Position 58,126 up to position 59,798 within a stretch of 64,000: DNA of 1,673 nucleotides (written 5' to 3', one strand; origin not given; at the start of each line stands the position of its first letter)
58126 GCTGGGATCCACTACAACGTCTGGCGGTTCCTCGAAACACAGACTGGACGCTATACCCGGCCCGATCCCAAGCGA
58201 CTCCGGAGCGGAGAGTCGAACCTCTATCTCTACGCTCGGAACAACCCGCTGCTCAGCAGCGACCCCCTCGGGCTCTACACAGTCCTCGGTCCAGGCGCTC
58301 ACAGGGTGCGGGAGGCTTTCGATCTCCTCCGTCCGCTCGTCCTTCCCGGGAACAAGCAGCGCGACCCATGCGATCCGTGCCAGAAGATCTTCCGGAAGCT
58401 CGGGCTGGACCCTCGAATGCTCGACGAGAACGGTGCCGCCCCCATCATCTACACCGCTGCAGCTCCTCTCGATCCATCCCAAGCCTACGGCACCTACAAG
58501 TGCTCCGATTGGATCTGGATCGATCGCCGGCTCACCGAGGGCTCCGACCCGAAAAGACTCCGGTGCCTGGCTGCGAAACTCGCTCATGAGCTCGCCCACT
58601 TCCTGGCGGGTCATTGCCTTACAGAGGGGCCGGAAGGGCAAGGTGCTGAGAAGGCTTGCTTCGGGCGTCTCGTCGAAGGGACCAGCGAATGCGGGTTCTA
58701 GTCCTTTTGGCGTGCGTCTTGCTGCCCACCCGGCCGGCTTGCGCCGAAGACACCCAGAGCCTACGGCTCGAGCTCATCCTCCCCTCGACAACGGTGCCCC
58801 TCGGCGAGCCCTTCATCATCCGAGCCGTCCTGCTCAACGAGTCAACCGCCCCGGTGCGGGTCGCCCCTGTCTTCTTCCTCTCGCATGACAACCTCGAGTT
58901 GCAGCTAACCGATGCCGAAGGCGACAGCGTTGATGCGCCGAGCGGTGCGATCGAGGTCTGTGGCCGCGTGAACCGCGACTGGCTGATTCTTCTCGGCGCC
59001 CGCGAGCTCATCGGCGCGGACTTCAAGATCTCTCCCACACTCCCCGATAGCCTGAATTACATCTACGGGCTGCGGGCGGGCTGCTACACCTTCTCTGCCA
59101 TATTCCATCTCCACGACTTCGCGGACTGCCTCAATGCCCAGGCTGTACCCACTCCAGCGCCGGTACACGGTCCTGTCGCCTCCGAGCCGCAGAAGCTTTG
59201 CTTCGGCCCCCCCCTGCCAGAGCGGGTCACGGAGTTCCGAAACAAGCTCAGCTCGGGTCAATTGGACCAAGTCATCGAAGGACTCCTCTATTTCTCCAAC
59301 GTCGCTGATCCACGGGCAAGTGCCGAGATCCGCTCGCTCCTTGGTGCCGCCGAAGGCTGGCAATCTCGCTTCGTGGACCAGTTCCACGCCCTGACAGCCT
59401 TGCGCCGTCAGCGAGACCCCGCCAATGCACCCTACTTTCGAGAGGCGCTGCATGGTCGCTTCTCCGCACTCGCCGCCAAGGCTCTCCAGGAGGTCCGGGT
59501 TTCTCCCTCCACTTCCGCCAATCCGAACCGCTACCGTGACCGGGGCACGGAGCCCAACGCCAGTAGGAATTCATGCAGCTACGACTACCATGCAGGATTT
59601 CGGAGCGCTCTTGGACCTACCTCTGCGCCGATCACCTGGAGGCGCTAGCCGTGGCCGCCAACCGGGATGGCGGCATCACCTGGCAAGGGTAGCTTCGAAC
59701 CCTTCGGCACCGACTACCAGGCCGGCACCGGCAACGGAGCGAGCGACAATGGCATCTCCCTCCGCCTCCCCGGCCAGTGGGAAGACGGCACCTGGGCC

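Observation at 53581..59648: Sec-secreted Rhs polymorphic toxin with an HExxH-containing tip and an overlapping immunity gene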

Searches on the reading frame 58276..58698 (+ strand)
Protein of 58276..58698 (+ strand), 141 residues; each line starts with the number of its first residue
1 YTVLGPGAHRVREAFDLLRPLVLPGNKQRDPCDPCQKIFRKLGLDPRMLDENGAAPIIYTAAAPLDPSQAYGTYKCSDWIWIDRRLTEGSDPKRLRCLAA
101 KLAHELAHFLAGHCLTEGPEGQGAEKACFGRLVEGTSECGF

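Call 15: find_homologous_proteins(query=window:58276-58698:+, max_evalue=0.001)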
Query seq(141 aa) (141 aa): 4 proteins with E <= 0.001 among 31 candidates.
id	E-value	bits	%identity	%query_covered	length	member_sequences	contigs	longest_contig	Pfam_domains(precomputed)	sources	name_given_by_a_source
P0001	2.0e-74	266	80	100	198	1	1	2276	-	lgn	-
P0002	3.1e-74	266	79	100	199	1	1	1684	-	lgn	-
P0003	3.1e-71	256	78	99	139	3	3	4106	-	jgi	-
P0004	1.4e-70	254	75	100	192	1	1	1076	-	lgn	-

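Call 16: search_solved_structures(query=window:58276-58698:+, max_evalue=10)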
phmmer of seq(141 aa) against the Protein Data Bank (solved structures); distinct sequences matched with E-value up to 10: 3.
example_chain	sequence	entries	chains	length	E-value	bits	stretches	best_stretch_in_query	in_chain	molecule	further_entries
5eil_A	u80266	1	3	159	0.0062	19.5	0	36-61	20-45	TRI-05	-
4hb5_A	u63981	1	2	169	0.14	15.1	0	37-61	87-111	Engineered Protein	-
3b4o_A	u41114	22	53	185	1.8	11.5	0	62-93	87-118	Phenazine biosynthesis protein A/B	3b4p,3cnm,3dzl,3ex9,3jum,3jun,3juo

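Call 25: find_encoding_contigs(protein=P0003, flank=5000, max_places=6)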
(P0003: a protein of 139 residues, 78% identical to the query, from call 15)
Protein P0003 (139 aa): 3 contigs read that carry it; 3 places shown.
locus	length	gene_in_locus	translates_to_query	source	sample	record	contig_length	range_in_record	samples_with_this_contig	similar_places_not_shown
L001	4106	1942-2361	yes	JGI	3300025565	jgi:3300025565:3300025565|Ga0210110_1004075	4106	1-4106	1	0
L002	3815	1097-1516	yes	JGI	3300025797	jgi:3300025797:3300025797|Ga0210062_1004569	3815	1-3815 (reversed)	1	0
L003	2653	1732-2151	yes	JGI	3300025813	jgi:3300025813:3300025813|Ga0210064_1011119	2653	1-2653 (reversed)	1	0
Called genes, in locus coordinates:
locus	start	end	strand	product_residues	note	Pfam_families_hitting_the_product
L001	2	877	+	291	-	?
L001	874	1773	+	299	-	-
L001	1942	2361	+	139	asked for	-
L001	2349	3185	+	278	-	-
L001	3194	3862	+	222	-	-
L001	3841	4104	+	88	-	?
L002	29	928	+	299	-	-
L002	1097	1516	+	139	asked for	-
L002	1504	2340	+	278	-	-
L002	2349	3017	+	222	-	-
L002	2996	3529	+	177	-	-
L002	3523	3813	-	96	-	?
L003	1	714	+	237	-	?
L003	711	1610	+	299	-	-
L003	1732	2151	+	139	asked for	-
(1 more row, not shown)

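Call 26: find_encoding_contigs(protein=P0001, flank=5000, max_places=4)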
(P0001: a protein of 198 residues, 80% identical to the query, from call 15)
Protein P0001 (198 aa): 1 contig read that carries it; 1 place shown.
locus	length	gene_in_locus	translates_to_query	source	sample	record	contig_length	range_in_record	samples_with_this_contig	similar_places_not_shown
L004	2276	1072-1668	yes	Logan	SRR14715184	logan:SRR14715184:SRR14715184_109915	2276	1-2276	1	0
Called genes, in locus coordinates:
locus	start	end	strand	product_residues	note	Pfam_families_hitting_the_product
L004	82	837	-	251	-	-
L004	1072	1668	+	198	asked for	-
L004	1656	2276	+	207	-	?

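Call 28: predict_structure(alignment_id=A1)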
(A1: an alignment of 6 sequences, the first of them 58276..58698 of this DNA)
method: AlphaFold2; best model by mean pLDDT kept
length: 141 residues; sequences in the alignment: 6
mean_pLDDT: 38.0   pTM: 0.32
mean pLDDT of the five models: 38.0, 36.4, 35.9, 35.3, 34.5
residues with pLDDT >= 90: 0; 70-90: 0; 50-70: 11; < 50: 130
segments of 3 or more residues with pLDDT < 50: 1-15, 17-90, 92-97, 107-141
pLDDT, mean of each block of 10 residues (from residue 1): 31 47 37 41 36 31 30 28 42 49 50 35 40 36 34
secondary structure, 60 per line:
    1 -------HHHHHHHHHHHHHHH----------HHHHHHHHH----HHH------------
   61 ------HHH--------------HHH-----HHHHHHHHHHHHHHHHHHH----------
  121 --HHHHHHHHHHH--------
elements in order: H8-22 H33-41 H92-110 H123-133
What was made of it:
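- Tried and rejected: With a 6-sequence alignment the model reached only pLDDT 38 (call 28).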

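Call 29: search_protein_representatives(alignment_id=A1)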
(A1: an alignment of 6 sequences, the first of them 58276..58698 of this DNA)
Query: 6 sequences, 141 profile positions. Proteins with E-value up to 0.001 (for the whole library): 7; up to 1e-10: 6; up to 1e-30: 2. The best 7 are listed.
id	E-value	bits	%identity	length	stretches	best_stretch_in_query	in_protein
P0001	6.4e-83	292.0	-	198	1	1-141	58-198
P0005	1.1e-45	171.3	-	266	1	1-141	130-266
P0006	1.3e-27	112.7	-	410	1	1-141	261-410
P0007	3.3e-26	108.2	-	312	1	1-141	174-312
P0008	2.8e-25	105.1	-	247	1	1-141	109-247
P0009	2.0e-24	102.4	-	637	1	11-141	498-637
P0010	1.6e-05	41.2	-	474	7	11-39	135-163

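Call 34: search_protein_families(library=pfam, alignment_id=A2, max_evalue=10)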
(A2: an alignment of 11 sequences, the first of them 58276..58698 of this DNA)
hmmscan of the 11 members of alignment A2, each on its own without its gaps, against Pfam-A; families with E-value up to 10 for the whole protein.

A. member 1, window:58276-58698:+ (141 aa): 2 families
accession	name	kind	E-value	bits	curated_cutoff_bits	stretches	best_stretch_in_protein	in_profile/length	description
PF01435.24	Peptidase_M48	-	0.097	12.9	20.3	1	98-126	65-93/186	Peptidase family M48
PF18770.7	Arm_vescicular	-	0.2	12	33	1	14-44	15-44/61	Armadillo tether-repeat of vescicular transport factor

B. families by the number of members that match (of 11 scanned): 9 families
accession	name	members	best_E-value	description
PF01435.24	Peptidase_M48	6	0.024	Peptidase family M48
PF10263.15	SprT-like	3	0.023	SprT-like family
PF15639.11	Tox-MPTase3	2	0.00012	Metallopeptidase toxin 3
PF00228.25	Bowman-Birk_leg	1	0.035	Bowman-Birk serine protease inhibitor family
PF18193.7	Fibrillin_U_N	1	0.1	Fibrillin 1 unique N-terminal domain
PF18958.6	DUF5700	1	0.18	Putative zinc dependent peptidase (DUF5700)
PF18770.7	Arm_vescicular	1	0.2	Armadillo tether-repeat of vescicular transport factor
PF05292.17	MCD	1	0.3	Malonyl-CoA decarboxylase C-terminal domain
PF25420.1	zf-C2H2_ZN292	1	4.8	ZN292-like C2H2 zinc finger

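Call 35: search_solved_structures(query=A2, max_evalue=10, show_alignments=3)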
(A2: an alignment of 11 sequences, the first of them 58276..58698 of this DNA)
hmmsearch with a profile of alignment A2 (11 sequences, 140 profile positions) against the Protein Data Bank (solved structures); distinct sequences matched with E-value up to 10: 5.
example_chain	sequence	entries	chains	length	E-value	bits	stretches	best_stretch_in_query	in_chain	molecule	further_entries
9ea9_B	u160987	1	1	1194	0.1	16.1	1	18-92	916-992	Non-toxic nonhemagglutinin type A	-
3v0a_B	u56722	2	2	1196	0.1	16.1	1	18-92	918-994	NTNH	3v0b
9arl_B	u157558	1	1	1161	0.1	16.1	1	18-92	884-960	NtnH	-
2epr_A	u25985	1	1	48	0.48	13.9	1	25-56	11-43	POZ-, AT hook-, and zinc finger-containing protein 1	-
6zn4_A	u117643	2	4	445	0.78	13.2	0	12-70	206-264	NADP-dependent malate dehydrogenase,Malate dehydrogenase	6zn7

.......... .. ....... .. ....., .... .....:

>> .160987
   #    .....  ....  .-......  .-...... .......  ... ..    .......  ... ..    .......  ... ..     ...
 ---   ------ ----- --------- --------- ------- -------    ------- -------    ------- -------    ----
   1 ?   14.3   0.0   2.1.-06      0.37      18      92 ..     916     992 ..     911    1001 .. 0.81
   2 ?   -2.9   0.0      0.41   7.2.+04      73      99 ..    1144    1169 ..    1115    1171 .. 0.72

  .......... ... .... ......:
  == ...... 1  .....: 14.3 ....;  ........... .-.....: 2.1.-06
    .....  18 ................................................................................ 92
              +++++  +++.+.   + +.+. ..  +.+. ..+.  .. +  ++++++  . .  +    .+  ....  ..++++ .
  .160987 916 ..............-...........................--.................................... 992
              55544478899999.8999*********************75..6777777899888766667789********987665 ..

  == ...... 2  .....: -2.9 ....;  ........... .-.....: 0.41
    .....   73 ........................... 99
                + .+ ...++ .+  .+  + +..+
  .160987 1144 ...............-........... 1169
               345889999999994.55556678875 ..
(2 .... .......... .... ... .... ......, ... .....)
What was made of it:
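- Closest known: Salmonella Dublin Rhs effector SED_RS06335 with an M91 metallopeptidase tip. Different: No sequence relationship to the present tip was detected (calls 34, 35).
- No similarity to known peptidoglycan hydrolase families was found (calls 34, 35).
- Tried and rejected: This applied to the tip alone and to its profile (calls 16, 35).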

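Call 38: find_homologous_proteins(query=A2, max_evalue=1)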
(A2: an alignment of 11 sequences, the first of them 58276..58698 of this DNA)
Query A2 (11 sequences) (141 aa, profile of the alignment): 5 proteins with E <= 1 among 3813 candidates.
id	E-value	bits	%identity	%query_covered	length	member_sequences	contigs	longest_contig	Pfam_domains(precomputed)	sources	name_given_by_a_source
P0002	8.5e-63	229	79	100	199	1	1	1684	-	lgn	-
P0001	9.5e-62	225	80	100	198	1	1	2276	-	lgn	-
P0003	9.5e-61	222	78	99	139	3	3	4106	-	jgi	-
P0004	1.3e-60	222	75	100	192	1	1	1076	-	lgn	-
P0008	5.4e-46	174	43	100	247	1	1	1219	-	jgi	-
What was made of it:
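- Tried and rejected: With the tip alone and with its profile they returned only 4-5 proteins, and no sequence bridging to Tox-MPTase3 (calls 15, 38).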

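Call 40: predict_structure(alignment_id=A2)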
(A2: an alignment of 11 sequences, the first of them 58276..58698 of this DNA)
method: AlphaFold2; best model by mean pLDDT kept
length: 141 residues; sequences in the alignment: 11
mean_pLDDT: 82.6   pTM: 0.84
mean pLDDT of the five models: 82.6, 82.2, 79.6, 76.5, 46.4
residues with pLDDT >= 90: 57; 70-90: 55; 50-70: 28; < 50: 1
segments of 3 or more residues with pLDDT < 50: none
pLDDT, mean of each block of 10 residues (from residue 1): 92 93 65 82 93 92 65 81 86 89 93 73 88 65 61
secondary structure, 60 per line:
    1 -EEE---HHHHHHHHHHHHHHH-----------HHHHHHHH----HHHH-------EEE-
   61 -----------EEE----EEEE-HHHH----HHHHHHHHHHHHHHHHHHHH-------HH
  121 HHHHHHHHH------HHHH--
elements in order: E2-4 H8-22 H34-41 H46-49 E57-59 E72-74 E79-82 H84-87 H92-111 H119-129 H136-139
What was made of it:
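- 58276..58701 (+): C-terminal toxin tip (141 aa + stop): small zincin-like domain with 7 Cys. AF2 pLDDT 82.6 (call 40).
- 58585..58599 (+): HELAH motif (aa 1669-1673; tip residues 104-108). They lie in predicted helix 92-111 (call 40).
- AF2 pLDDT 82.6, pTM 0.84 (call 40).
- Tried and rejected: Adding five divergent tips from the exhaustive HMMER search fixed it (call 40).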

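Call 46: fold_search(model_id=the predicted structure, library=pdb)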
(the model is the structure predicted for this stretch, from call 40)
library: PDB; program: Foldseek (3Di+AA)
matches with E <= 10: 56; with E <= 0.001: 0
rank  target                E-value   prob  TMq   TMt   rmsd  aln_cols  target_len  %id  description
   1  4jix_B                3.7e-02  0.85  0.36  0.44   8.1       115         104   16  Crystal structure of the metallopeptidase zymogen of Methanocaldococcus jannaschii jannalysin (released 2013-06-12)
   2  2x3c                  8.7e-02  0.54  0.34  0.20   7.9       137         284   14  AsaP1 inactive mutant E294Q, an extracellular toxic zinc metalloendopeptidase (released 2011-02-02)
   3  4w5q_A                1.7e-01  0.28  0.28  0.07  11.2       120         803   15  The Crystal Structure of Human Argonaute2 Bound to a Guide and Target RNA Containing Seed Pairing from 2-8 (released 2014-11-12)
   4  5y2z_E                1.8e-01  0.63  0.39  0.13  14.3       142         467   13  Crystal structure of human LGI1 EPTP-ADAM22 complex (released 2018-05-02)
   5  5y2z_C                1.9e-01  0.54  0.36  0.12  14.5       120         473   15  Crystal structure of human LGI1 EPTP-ADAM22 complex (released 2018-05-02)
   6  9k6r_A                2.1e-01  0.25  0.28  0.11  11.3       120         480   15  Cryo-EM Structure of hAGO2D669A-siRNA-target (14-nt, uni-lobed) (released 2025-06-25)
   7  8hpy_A                2.4e-01  0.30  0.35  0.12  15.8       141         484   15  Crystal structure of human LGI1-ADAM22 complex (released 2023-12-13)
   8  4z4f_A                2.7e-01  0.21  0.27  0.07  11.3       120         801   15  Human Argonaute2 Bound to t1-DAP Target RNA (released 2015-09-23)
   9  2x3a                  2.9e-01  0.33  0.34  0.20   7.6       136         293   15  AsaP1 inactive mutant E294Q, an extracellular toxic zinc metalloendopeptidase (released 2011-02-02)
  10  5y2z_A                3.1e-01  0.54  0.39  0.13  14.3       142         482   13  Crystal structure of human LGI1 EPTP-ADAM22 complex (released 2018-05-02)
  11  4z4i_A                3.2e-01  0.20  0.27  0.07  11.3       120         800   15  Human Argonaute2 A481T Mutant Bound to t1-G Target RNA (released 2015-09-23)
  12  4z4c_A                3.4e-01  0.18  0.28  0.07  11.3       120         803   15  Human Argonaute2 Bound to t1-C Target RNA (released 2015-09-23)
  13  4dd8_B                3.9e-01  0.47  0.41  0.29  13.6       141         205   13  ADAM-8 metalloproteinase domain with bound batimastat (released 2012-06-06)
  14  5y2z_G                3.9e-01  0.44  0.39  0.13  14.4       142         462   10  Crystal structure of human LGI1 EPTP-ADAM22 complex (released 2018-05-02)
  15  2x3b_A                3.9e-01  0.38  0.39  0.21   8.2       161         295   11  AsaP1 inactive mutant E294A, an extracellular toxic zinc metalloendopeptidase (released 2011-02-02)
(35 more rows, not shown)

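Call 85: find_encoding_contigs(protein=P0008, flank=5000, max_places=2)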
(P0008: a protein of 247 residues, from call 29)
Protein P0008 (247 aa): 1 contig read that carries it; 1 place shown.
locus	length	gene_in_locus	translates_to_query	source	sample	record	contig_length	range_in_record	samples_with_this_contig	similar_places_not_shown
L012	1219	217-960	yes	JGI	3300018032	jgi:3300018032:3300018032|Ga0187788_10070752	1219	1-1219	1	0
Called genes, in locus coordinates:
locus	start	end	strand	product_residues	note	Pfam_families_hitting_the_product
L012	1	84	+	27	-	?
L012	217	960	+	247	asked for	-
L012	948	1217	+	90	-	?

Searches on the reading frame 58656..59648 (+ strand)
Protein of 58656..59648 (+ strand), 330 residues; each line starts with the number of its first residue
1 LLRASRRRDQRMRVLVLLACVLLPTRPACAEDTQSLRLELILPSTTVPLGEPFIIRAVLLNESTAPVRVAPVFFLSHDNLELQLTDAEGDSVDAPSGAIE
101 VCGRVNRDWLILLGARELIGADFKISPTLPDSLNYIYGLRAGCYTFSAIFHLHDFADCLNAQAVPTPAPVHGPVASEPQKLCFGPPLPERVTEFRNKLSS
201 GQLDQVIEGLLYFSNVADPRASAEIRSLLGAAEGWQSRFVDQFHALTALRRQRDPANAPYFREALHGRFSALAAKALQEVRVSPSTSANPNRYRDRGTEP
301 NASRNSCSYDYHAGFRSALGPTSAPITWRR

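Call 3: search_protein_families(library=pfam, proteins=[window:58656-59648:+], max_evalue=0.01)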
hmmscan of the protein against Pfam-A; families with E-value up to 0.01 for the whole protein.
window:58656-59648:+ (330 aa): 0 families

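Call 6: search_protein_families(library=ncbifam, proteins=[window:58656-59648:+], max_evalue=0.01)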
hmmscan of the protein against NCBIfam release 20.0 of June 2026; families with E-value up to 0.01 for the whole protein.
window:58656-59648:+ (330 aa): 0 families

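Call 61: find_homologous_proteins(query=A3, max_evalue=0.001)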
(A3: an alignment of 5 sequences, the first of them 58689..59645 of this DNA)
Query A3 (5 sequences) (319 aa, profile of the alignment): 12 proteins with E <= 0.001 among 8000 candidates.
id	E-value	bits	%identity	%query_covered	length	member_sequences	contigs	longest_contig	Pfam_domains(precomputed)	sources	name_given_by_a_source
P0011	3.5e-145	500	57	85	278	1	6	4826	-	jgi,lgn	-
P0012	1.1e-135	469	57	81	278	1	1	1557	-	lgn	-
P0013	2.0e-129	449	56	81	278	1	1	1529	-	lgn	-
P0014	1.6e-124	433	59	84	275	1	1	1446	-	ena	-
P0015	7.1e-123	427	58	79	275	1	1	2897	-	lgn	-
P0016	2.6e-122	425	72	97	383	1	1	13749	-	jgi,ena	jgi:hypothetical protein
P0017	6.6e-119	414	38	76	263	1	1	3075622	-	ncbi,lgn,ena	-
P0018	1.8e-116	406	57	79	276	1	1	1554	-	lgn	-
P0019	5.9e-86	306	93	68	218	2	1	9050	-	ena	-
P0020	2.2e-74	268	62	52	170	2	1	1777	-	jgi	jgi:hypothetical protein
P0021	2.7e-72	261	35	81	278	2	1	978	-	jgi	jgi:hypothetical protein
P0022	9.9e-72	259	33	85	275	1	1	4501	-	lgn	-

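Call 62: search_protein_families(library=pfam, alignment_id=A3, max_evalue=10)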
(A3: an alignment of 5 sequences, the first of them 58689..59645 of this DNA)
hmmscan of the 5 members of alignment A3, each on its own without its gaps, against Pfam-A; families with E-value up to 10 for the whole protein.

A. member 1, window:58689-59645:+ (319 aa): 0 families

B. families by the number of members that match (of 5 scanned): 1 family
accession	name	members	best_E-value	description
PF12735.13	IgD3_Trs65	1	0.022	TRAPP trafficking subunit Trs65 IgD3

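Call 63: find_encoding_contigs(protein=P0017, flank=10000, max_places=3)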
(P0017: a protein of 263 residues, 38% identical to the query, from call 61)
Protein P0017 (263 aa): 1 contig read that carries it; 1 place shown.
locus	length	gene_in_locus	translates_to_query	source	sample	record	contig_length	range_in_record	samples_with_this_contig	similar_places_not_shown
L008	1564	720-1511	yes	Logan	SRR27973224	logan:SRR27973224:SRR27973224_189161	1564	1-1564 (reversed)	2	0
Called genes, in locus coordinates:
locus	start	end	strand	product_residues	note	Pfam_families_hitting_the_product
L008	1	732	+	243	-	?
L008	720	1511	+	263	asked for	-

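Call 64: find_encoding_contigs(protein=P0016, flank=10000, max_places=3)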
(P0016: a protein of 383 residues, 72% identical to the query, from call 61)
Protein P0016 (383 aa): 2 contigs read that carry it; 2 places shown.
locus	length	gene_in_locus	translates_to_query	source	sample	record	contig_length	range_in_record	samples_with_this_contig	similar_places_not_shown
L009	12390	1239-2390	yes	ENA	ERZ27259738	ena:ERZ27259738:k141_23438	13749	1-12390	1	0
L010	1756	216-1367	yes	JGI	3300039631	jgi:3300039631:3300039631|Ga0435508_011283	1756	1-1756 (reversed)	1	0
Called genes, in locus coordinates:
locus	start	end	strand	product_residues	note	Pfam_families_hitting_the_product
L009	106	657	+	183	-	PF25023:TEN_YD-shell (faint), PF03527:RHS (weak)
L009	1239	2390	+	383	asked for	-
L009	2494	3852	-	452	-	PF13424:TPR_12 (faint)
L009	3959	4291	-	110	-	-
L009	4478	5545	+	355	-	PF02424:ApbE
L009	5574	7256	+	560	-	PF01663:Phosphodiest, PF00884:Sulfatase (faint)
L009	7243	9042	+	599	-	PF00884:Sulfatase, PF01663:Phosphodiest (weak), PF16347:SGSH_C (faint)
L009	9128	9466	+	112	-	PF04304:DUF454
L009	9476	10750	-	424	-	PF00285:Citrate_synt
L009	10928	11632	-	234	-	PF04055:Radical_SAM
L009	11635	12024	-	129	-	PF01242:PTPS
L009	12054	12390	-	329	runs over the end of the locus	PF01073:3Beta_HSD, PF01370:Epimerase, PF04321:RmlD_sub_bind, PF05368:NmrA, PF07993:NAD_binding_4, PF13460:NAD_binding_10, PF16363:GDP_Man_Dehyd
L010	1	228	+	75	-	?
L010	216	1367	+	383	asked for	-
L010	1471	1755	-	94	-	?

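Call 75: search_solved_structures(query=A3, max_evalue=1)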
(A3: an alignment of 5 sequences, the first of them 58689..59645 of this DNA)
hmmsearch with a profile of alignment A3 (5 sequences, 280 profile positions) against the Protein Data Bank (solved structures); distinct sequences matched with E-value up to 1: 1.
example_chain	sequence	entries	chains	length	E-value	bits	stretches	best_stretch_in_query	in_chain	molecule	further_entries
3puk_A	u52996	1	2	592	0.93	11.7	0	168-212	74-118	Syntaxin-binding protein 3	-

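Call 84: find_encoding_contigs(protein=P0022, flank=5000, max_places=2)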
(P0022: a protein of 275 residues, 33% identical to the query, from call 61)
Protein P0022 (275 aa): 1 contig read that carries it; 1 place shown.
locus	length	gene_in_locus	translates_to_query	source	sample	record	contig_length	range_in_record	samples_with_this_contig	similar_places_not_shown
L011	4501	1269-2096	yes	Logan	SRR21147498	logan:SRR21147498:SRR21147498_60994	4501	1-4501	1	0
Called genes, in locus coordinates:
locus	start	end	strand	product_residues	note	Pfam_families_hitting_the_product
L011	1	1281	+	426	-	?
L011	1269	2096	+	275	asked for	-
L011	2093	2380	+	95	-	-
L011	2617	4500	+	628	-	?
